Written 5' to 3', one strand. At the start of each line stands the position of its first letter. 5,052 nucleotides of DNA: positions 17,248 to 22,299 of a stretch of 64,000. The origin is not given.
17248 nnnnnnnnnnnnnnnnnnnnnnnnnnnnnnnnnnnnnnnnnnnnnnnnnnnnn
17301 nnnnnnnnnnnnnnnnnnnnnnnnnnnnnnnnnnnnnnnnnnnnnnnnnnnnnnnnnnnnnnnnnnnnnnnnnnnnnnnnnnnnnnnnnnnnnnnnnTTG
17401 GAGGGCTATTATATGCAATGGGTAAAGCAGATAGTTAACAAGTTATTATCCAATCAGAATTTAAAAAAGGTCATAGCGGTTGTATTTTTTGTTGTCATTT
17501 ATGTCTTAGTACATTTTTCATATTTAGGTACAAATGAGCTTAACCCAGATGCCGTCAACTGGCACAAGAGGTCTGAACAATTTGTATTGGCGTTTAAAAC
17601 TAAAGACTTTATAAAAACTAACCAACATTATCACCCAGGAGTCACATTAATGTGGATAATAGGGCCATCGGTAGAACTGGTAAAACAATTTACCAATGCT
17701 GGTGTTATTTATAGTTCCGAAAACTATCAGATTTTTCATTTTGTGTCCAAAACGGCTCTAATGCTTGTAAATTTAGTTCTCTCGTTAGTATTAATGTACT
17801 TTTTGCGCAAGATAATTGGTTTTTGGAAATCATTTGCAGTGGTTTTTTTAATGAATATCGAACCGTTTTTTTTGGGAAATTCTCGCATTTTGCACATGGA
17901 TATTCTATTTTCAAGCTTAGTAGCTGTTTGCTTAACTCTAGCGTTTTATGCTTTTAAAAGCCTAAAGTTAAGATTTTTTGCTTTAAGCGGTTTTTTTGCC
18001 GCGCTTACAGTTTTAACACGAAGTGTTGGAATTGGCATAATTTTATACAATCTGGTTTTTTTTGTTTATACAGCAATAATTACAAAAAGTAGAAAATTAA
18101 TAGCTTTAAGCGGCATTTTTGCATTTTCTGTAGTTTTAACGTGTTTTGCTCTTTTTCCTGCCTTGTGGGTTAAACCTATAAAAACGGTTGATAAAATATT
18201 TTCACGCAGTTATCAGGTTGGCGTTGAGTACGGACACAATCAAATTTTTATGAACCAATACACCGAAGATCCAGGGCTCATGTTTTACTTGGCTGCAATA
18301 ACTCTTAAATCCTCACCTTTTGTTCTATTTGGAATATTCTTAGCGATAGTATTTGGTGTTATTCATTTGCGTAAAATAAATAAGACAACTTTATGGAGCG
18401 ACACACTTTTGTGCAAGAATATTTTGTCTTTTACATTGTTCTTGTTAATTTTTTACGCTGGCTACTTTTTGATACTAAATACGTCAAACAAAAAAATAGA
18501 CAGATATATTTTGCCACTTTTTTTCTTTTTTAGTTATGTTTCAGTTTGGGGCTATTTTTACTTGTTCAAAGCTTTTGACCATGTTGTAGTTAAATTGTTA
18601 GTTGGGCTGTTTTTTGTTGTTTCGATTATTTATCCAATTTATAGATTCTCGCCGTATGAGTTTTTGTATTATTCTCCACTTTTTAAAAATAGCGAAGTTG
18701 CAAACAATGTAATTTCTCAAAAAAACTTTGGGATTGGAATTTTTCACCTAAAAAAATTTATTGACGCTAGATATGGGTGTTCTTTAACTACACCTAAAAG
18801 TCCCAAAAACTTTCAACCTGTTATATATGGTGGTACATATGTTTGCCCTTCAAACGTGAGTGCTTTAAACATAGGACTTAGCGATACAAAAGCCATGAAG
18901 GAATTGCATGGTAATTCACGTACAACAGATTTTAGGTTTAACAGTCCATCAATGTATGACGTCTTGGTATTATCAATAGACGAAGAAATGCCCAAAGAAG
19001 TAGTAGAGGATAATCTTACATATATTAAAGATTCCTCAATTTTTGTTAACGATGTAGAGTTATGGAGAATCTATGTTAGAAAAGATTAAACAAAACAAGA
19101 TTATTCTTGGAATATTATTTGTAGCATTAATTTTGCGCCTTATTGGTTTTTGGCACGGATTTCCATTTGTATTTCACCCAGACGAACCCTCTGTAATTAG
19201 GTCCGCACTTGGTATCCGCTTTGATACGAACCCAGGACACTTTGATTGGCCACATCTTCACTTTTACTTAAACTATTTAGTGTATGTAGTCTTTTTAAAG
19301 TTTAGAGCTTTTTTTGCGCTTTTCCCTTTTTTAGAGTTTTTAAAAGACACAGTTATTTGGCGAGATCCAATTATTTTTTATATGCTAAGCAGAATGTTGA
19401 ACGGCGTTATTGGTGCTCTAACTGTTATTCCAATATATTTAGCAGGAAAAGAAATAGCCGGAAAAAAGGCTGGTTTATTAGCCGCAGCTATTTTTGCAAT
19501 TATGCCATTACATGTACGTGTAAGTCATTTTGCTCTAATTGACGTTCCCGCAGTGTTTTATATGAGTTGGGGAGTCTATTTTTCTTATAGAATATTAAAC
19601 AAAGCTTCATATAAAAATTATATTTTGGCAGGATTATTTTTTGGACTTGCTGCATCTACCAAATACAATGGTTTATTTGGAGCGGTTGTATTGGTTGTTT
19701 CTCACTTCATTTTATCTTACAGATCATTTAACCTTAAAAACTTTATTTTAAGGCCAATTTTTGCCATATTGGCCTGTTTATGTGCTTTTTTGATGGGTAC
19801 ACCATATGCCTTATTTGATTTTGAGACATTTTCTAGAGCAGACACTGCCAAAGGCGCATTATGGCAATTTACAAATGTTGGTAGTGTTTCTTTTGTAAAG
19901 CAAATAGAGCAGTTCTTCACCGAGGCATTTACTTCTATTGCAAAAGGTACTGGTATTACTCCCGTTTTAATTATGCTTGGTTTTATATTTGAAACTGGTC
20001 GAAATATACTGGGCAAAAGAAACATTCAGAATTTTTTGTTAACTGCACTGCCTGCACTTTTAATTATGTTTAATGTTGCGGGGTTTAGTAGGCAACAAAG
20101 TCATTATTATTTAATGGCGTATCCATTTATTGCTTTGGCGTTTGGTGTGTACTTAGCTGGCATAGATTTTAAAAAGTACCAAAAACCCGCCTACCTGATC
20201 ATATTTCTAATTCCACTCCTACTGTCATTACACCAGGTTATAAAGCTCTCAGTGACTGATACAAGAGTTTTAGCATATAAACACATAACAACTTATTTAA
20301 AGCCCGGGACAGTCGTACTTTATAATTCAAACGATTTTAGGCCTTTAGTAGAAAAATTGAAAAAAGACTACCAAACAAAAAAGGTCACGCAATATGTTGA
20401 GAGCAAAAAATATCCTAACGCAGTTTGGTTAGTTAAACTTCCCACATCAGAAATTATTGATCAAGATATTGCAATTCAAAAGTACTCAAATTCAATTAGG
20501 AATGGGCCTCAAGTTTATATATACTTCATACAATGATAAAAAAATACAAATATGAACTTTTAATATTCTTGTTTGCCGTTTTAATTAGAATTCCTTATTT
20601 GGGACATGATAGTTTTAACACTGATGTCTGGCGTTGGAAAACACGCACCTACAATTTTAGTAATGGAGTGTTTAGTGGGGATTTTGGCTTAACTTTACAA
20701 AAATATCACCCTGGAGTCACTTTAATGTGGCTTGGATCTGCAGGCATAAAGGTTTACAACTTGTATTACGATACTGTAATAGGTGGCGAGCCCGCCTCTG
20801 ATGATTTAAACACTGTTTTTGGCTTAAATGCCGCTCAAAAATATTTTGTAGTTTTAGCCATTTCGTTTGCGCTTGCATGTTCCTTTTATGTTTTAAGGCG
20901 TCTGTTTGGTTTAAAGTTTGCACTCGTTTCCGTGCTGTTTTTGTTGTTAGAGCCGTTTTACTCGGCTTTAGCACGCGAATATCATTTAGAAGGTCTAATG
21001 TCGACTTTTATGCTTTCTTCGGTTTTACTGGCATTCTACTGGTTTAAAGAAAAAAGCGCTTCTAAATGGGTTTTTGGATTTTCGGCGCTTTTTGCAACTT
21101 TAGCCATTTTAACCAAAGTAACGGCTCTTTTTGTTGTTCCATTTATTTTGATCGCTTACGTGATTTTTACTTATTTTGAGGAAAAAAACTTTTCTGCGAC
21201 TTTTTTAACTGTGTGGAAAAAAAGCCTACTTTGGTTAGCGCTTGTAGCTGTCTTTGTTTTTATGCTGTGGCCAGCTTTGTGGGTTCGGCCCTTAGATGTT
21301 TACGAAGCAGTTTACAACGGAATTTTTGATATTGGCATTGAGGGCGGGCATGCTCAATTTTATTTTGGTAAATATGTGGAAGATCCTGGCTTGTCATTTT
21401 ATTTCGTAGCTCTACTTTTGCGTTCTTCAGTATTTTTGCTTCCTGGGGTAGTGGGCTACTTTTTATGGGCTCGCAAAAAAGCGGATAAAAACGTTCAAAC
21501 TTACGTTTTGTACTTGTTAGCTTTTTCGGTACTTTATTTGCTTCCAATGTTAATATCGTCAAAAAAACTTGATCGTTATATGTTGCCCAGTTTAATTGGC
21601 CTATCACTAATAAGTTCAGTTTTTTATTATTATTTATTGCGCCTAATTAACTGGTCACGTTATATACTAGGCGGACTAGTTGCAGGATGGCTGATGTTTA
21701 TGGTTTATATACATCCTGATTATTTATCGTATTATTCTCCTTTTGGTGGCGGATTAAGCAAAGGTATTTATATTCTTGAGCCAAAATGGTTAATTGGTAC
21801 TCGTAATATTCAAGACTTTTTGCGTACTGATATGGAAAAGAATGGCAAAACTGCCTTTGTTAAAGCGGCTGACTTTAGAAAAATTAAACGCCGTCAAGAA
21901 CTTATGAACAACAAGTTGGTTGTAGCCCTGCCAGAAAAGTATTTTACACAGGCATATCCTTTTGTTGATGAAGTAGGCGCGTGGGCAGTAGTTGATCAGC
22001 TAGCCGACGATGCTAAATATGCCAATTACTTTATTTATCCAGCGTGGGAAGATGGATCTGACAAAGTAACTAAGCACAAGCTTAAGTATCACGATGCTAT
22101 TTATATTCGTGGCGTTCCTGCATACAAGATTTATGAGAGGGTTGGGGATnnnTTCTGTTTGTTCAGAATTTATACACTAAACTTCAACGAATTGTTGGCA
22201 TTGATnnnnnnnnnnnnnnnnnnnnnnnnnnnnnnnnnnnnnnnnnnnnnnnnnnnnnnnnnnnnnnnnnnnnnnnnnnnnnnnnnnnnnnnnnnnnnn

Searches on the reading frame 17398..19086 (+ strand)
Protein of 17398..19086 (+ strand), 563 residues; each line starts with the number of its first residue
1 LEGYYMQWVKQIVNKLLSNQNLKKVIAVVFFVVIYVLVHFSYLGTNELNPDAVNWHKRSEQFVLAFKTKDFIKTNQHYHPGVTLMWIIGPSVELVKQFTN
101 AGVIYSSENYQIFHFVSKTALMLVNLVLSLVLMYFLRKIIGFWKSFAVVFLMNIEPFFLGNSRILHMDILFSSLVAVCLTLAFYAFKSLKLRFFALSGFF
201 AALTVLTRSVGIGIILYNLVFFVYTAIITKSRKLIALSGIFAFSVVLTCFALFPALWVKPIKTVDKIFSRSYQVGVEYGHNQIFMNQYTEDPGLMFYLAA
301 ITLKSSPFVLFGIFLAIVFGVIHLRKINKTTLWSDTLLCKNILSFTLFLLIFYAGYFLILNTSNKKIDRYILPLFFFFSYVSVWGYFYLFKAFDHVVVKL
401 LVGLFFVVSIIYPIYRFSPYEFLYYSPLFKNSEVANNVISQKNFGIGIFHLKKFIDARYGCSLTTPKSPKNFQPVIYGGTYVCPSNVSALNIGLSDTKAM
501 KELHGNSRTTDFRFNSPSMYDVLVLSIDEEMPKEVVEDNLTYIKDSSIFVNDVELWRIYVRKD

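Call 8: search_protein_families(library=pfam, proteins=[window:17398-19086:+], max_evalue=0.001)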
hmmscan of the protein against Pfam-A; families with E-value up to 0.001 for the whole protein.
window:17398-19086:+ (563 aa): 0 families

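Call 40: search_protein_families(library=pfam, proteins=[window:17398-19086:+], max_evalue=10)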
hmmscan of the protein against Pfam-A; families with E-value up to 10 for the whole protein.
window:17398-19086:+ (563 aa): 1 family
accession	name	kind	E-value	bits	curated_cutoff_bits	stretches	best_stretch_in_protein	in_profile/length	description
PF13231.12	PMT_2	-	0.0037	17.9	26.1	1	111-252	15-153/160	Dolichyl-phosphate-mannose-protein mannosyltransferase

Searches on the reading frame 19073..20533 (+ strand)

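Call 8: search_protein_families(library=pfam, proteins=[window:19073-20533:+], max_evalue=0.001)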
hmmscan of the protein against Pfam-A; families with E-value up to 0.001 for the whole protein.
window:19073-20533:+ (487 aa): 2 families
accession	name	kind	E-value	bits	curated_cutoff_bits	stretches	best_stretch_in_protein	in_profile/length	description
PF02366.24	PMT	-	3.8e-13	50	22.7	1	103-248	82-233/245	Dolichyl-phosphate-mannose-protein mannosyltransferase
PF13231.12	PMT_2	-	7.2e-13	49.5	26.1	1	110-236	28-154/160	Dolichyl-phosphate-mannose-protein mannosyltransferase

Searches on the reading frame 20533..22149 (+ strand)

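Call 8: search_protein_families(library=pfam, proteins=[window:20533-22149:+], max_evalue=0.001)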
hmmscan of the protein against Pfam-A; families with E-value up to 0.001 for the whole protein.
window:20533-22149:+ (539 aa): 1 family
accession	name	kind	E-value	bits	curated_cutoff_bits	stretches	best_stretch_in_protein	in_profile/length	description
PF13231.12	PMT_2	-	5.4e-07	30.4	26.1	1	105-246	27-160/160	Dolichyl-phosphate-mannose-protein mannosyltransferase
